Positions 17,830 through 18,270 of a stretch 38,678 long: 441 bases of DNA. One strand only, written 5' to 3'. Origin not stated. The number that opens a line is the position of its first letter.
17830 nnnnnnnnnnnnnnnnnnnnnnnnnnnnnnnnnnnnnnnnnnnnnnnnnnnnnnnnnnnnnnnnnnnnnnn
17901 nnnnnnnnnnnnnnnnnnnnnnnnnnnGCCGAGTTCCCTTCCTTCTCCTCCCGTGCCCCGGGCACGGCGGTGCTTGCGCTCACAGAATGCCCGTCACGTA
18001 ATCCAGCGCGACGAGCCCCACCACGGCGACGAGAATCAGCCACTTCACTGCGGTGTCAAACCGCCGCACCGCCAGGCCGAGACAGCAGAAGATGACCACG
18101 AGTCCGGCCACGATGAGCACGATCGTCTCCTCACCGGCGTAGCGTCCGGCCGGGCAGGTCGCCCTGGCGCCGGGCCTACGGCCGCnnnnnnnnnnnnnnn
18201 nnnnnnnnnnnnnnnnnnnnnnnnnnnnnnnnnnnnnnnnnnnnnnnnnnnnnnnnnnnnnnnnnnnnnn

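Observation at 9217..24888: Hybrid EPS operon: Wzx/Wzy machinery plus two synthase-type GT2s and a GT-C, flanked by matching hydrolases and esterases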

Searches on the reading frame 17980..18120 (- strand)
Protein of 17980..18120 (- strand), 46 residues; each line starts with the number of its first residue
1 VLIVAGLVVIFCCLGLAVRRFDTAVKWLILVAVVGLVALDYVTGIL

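Call 38: search_protein_families(library=pfam, proteins=[window:17980-18120:-], max_evalue=5)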
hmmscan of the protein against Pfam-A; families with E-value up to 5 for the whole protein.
window:17980-18120:- (46 aa): 0 families
